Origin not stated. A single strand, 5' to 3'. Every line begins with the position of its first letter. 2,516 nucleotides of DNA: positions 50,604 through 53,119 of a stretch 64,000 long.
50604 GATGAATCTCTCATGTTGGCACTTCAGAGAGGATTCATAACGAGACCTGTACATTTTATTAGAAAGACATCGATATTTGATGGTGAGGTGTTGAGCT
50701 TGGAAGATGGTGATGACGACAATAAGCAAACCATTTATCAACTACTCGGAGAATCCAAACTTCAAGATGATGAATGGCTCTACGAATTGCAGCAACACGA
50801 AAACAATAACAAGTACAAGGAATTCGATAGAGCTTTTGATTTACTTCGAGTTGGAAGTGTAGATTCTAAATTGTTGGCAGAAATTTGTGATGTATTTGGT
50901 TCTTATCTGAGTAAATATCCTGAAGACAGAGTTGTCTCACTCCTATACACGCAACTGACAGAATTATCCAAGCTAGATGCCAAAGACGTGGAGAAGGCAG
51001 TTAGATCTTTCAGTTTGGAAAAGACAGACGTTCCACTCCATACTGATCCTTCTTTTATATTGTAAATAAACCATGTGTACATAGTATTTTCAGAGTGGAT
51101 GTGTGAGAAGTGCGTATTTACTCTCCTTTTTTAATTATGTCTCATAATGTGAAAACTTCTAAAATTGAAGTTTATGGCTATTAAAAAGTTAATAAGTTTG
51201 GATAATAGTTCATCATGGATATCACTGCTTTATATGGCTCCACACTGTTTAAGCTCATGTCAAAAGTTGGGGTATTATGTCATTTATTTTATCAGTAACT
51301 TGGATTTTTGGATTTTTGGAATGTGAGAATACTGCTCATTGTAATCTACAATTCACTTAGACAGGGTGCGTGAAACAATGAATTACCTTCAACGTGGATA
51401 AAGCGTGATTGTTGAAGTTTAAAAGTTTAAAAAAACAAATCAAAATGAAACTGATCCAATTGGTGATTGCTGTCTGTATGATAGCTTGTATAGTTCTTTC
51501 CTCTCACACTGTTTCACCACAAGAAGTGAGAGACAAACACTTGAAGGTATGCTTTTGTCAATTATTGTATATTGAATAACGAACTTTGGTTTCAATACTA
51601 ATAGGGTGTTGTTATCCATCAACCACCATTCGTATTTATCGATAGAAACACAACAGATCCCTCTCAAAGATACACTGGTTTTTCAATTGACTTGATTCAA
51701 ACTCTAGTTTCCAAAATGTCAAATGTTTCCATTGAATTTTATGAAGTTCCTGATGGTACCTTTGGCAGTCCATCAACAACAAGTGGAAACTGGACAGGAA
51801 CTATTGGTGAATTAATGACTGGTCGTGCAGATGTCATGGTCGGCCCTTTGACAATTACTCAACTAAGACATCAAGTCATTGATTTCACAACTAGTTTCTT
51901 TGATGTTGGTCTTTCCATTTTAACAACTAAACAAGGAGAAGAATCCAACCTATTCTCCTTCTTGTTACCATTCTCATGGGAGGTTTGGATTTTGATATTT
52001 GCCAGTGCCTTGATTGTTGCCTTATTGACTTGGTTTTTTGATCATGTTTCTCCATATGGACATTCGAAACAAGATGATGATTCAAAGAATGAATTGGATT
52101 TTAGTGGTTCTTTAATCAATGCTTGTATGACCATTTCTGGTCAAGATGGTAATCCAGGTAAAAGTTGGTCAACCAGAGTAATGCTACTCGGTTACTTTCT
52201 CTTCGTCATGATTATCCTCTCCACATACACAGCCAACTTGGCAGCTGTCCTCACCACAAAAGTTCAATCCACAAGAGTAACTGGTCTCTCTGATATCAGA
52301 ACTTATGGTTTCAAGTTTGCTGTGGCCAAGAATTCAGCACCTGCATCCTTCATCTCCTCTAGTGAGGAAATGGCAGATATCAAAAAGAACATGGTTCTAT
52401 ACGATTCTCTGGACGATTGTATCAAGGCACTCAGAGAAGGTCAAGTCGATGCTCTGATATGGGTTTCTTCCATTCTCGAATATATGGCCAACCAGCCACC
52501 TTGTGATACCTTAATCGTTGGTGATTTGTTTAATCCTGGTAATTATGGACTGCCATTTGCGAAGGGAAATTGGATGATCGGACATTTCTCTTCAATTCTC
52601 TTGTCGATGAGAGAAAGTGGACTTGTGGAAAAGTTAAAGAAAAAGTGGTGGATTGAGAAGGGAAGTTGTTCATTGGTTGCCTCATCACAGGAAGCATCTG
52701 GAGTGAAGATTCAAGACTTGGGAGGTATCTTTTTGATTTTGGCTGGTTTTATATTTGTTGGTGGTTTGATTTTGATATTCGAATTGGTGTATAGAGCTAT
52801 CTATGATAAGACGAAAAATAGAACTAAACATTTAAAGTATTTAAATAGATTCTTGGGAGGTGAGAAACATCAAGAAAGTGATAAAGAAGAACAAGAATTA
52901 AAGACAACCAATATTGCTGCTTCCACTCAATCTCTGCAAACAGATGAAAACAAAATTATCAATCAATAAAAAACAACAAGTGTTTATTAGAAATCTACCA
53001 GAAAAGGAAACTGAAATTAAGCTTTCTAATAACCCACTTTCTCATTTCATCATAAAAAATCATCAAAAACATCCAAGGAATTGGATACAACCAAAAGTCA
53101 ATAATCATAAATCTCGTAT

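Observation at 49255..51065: Membrane-anchored degenerate nucleotidyl-cyclase-homology domain protein with a reading-frame break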

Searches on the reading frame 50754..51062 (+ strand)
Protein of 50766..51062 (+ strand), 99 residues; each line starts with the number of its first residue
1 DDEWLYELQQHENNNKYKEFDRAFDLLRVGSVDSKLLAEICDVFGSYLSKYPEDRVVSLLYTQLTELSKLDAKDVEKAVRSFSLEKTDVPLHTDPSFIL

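Call 65: search_protein_families(library=pfam, proteins=[window:50766-51062:+], max_evalue=1)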
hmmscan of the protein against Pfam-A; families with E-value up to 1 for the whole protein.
window:50766-51062:+ (99 aa): 0 families

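Call 81: search_solved_structures(query=A6, max_evalue=10, show_alignments=1)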
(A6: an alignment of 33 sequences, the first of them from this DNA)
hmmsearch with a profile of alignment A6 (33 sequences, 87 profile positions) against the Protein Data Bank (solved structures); distinct sequences matched with E-value up to 10: 149 (the best 60 are shown).
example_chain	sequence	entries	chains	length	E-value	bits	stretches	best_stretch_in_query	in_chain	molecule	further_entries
5i9f_A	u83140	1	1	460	3.4e-14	56.4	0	31-56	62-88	pentatricopeptide repeat protein dPPR-U10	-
5i9h_A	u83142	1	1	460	3.9e-14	56.2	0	31-56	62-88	pentatricopeptide repeat protein dPPR-U8G2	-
5i9d_A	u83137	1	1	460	2.8e-13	53.5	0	31-56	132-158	pentatricopeptide repeat protein dPPR-U8A2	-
5i9g_C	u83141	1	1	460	1.1e-12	51.6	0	31-56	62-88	pentatricopeptide repeat protein dPPR-U8C2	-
2xev_A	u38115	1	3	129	8.8e-06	29.4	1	24-55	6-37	YBGF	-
8bu0_A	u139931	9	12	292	4.5e-05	27.2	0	24-51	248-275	Consensus tetratricopeptide repeat protein | Crystal structure of an 8-repeat consensus TPR superhelix with Zinc. | Monomer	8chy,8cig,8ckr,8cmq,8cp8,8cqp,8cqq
1na0_A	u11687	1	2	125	6.6e-05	26.6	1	24-65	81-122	designed protein CTPR3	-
2wqh_A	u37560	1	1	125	8.3e-05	26.3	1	24-65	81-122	CTPR3Y3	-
4ozs_A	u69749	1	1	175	0.00016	25.4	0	31-56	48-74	Alpha solenoid protein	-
5iww_D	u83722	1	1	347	0.00022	25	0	31-65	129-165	PLS9-PPR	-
8qvw_B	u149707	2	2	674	0.00022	25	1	19-59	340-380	Signal recognition particle subunit SRP72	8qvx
7nfx_z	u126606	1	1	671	0.00023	24.9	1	19-59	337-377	Signal recognition particle subunit SRP72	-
6frk_r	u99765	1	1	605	0.00038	24.2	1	19-59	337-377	Signal recognition particle subunit SRP72,Signal recognition particle subunit SRP72,Signal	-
5xi8_A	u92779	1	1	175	0.00049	23.8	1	25-73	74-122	Beta-barrel assembly-enhancing protease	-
5hrz_A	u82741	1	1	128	0.00062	23.5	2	24-73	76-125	TPR domain protein 1na0C3_3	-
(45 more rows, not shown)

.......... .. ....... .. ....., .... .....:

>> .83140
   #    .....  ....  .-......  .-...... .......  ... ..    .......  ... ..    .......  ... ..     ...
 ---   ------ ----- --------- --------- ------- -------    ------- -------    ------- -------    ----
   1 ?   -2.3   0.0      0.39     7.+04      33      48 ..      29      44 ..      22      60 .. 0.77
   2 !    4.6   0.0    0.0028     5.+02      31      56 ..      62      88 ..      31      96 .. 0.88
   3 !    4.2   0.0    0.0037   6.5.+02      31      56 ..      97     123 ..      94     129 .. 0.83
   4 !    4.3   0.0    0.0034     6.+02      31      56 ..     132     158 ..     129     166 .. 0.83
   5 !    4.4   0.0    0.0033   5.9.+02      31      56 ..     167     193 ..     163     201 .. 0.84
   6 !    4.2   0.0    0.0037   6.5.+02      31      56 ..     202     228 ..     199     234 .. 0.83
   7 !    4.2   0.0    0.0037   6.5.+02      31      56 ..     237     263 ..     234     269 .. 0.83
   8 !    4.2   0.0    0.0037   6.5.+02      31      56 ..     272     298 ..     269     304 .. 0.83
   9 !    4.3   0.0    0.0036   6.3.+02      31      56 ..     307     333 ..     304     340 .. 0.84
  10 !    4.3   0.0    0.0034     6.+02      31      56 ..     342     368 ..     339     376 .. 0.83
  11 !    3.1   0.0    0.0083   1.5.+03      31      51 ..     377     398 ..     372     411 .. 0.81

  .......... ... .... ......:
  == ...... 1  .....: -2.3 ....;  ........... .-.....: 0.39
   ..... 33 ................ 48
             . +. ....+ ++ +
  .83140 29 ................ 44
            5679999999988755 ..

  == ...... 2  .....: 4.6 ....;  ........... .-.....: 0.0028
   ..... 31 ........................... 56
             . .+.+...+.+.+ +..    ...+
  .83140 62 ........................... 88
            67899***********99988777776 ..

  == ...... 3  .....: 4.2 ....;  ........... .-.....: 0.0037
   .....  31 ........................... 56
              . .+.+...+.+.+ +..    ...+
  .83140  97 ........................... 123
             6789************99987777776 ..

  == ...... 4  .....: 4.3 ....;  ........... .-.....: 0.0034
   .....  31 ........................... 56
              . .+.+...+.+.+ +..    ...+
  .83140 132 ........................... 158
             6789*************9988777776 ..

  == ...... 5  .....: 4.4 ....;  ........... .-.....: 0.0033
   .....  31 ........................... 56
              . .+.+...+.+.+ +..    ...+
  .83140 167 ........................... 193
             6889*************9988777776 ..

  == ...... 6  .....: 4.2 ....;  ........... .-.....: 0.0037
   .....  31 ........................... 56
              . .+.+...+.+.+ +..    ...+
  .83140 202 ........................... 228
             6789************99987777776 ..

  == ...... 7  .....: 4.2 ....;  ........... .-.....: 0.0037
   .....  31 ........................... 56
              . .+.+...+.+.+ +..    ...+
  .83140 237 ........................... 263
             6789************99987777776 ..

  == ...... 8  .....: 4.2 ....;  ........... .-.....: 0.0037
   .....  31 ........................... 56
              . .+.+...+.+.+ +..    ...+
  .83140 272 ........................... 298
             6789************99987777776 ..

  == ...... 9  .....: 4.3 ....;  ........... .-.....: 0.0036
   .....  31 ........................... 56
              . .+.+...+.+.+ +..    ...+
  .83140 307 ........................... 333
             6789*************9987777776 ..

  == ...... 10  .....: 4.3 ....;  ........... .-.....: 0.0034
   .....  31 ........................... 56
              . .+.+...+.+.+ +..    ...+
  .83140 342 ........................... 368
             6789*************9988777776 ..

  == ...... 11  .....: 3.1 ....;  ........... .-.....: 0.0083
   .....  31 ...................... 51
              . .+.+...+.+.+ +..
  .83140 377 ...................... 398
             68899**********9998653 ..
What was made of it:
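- On TPR-like helical repeat: The superfamily C-terminal profile hits YbgF TPR (E=8.8e-6), CTPR3 (E=6.6e-5) and SRP72 (call 81).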

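Call 82: search_protein_families(library=pfam, alignment_id=A6, max_evalue=1)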
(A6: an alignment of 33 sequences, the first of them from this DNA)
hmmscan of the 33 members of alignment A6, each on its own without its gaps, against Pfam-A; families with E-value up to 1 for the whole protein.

A. member 1, seq(103 aa): 0 families

B. families by the number of members that match (of 33 scanned): 49 families (the first 25 are shown)
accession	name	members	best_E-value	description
PF14853.12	Fis1_TPR_C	4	0.0002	Fis1 C-terminal tetratricopeptide repeat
PF13428.12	TPR_14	4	0.0054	Tetratricopeptide repeat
PF13371.12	TPR_9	3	0.0021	Tetratricopeptide repeat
PF22539.1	DUF7004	2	0.00021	Family of unknown function (DUF7004)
PF13174.12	TPR_6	2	0.0028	Tetratricopeptide repeat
PF14559.12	TPR_19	2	0.0032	Tetratricopeptide repeat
PF24575.1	TPR_Slam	2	0.011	Surface lipoprotein assembly modifier, N-terminal TPR repeats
PF12895.13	ANAPC3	2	0.018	Anaphase-promoting complex, cyclosome, subunit 3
PF07719.23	TPR_2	2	0.023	Tetratricopeptide repeat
PF13432.12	TPR_16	2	0.039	Tetratricopeptide repeat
PF00515.34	TPR_1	2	0.064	Tetratricopeptide repeat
PF09976.15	TPR_21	1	0.00013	Tetratricopeptide repeat-like domain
PF25100.1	DUF7809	1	0.00051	Domain of unknown function (DUF7809)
PF25060.1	ARM_TT21_2nd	1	0.0028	Tetratricopeptide repeat protein 21 second ARM domain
PF05714.16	PFam54_60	1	0.0096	Borrelia Bbcrasp-1 domain containing protein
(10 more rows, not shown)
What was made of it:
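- On TPR-like helical repeat: Several members give weak Pfam TPR hits (call 82).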

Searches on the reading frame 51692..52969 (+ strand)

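Call 4: search_protein_families(library=pfam, proteins=[window:51692-52969:+], max_evalue=1)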
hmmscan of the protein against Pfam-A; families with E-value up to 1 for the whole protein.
window:51692-52969:+ (425 aa): 8 families
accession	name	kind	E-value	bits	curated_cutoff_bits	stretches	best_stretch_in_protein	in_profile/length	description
PF00060.32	Lig_chan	-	1.5e-25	90.2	30.8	1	95-352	1-144/146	Ligand-gated ion channel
PF10613.14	Lig_chan-Glu_bd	-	2.8e-20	73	30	1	6-81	39-114/115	Ligated ion channel L-glutamate- and glycine-binding site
PF00497.25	SBP_bac_3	-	2.6e-10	40.6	26.4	1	31-319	44-129/132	Bacterial extracellular solute-binding proteins, family 3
PF04184.18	ST7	-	0.032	13.2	24.3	1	354-408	55-109/533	ST7 protein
PF01292.26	Ni_hydr_CYTB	-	0.043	14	30.1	1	83-181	34-121/179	Prokaryotic cytochrome b561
PF14163.11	SieB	-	0.084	12.9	26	0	343-385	35-79/147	Super-infection exclusion protein B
PF04144.18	SCAMP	-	0.11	13.2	27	0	344-387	59-101/172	SCAMP family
PF13567.11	DUF4131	-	0.11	12.6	31.6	1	96-183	3-55/165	Domain of unknown function (DUF4131)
